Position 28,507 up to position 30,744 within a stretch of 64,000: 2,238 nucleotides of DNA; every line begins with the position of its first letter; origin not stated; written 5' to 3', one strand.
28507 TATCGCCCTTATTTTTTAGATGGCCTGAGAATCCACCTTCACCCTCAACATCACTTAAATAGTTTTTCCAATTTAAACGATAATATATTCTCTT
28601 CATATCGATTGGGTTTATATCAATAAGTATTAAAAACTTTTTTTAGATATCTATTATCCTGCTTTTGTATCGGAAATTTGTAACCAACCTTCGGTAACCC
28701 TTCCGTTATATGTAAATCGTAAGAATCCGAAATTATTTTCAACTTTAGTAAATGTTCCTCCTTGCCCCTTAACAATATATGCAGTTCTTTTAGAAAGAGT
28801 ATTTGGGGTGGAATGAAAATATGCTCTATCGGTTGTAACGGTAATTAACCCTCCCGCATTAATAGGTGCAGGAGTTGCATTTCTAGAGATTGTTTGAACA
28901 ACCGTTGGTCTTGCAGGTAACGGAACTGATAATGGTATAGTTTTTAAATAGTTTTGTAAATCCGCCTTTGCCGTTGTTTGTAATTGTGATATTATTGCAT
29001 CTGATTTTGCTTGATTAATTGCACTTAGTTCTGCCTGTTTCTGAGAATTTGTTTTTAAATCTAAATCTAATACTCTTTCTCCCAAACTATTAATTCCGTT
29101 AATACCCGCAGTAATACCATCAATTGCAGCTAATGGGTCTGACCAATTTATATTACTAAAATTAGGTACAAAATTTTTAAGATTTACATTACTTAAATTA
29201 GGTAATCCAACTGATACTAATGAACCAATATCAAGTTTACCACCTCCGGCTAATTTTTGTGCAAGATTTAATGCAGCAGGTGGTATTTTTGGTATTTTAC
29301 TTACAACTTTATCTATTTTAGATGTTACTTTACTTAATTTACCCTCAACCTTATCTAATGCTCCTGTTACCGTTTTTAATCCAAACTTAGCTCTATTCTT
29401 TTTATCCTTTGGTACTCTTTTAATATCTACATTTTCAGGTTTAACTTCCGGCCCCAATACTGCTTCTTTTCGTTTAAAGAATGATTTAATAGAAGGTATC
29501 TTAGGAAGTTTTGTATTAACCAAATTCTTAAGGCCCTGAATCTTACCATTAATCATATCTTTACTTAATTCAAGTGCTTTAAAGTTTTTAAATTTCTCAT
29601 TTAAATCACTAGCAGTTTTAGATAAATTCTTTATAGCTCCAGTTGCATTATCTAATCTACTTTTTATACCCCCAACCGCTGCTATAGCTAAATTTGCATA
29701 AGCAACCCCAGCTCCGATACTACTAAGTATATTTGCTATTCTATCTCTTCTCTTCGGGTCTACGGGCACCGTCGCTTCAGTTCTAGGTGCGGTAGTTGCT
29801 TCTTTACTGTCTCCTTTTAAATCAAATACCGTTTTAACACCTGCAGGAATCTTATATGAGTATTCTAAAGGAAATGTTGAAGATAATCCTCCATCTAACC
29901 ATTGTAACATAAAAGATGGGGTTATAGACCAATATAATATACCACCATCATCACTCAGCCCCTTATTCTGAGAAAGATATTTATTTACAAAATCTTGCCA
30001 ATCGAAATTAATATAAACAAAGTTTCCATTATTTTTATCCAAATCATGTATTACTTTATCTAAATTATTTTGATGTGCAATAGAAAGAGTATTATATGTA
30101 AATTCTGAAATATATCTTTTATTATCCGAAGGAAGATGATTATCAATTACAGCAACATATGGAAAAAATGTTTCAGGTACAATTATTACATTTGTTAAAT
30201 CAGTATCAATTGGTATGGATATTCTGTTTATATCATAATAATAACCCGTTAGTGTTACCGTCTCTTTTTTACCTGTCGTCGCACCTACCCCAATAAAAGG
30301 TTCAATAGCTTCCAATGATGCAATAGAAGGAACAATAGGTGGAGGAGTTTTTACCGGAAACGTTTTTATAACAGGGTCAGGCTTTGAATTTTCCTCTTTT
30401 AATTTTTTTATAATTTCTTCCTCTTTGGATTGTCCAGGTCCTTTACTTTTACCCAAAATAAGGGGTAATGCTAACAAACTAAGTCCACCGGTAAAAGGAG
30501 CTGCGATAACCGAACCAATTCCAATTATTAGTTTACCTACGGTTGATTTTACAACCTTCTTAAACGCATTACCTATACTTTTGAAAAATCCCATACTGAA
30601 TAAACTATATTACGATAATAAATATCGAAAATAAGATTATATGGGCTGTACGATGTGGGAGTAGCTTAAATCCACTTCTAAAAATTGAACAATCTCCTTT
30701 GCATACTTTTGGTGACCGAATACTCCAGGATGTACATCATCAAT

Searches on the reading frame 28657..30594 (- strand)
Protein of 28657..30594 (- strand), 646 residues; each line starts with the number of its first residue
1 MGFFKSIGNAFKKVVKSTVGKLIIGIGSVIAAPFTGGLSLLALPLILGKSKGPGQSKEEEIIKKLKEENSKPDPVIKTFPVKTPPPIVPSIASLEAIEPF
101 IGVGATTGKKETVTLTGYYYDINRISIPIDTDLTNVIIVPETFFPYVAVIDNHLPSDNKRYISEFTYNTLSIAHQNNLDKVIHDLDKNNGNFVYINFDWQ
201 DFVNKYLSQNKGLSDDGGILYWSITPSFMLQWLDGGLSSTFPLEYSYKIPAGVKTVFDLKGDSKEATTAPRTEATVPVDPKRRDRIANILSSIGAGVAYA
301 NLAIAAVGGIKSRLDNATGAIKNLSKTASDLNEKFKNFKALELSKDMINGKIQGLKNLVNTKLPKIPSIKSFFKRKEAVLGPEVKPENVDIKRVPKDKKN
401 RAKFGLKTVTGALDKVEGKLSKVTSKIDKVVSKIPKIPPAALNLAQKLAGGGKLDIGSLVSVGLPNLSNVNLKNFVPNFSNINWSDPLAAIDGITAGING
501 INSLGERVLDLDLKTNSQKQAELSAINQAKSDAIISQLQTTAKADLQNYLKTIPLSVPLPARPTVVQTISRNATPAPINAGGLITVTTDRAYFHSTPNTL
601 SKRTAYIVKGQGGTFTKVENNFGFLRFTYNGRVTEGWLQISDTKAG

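Call 11: search_protein_families(library=pfam, proteins=[window:28657-30594:-], max_evalue=0.001)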
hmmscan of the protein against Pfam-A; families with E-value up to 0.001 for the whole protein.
window:28657-30594:- (646 aa): 1 family
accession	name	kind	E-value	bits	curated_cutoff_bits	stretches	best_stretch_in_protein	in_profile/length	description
PF06009.19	Laminin_II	-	0.0003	21.3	33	0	311-360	51-100/138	Laminin Domain II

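Call 12: search_dna_similar(query=window:28657-30594:-, collection=phages, mode=protein, max_rows=15)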
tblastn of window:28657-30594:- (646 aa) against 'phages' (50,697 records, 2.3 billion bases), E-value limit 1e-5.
No match.

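Call 30: search_protein_families(library=phrogs, proteins=[window:28657-30594:-], max_evalue=0.001)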
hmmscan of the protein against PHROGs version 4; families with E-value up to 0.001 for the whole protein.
window:28657-30594:- (646 aa): 0 families
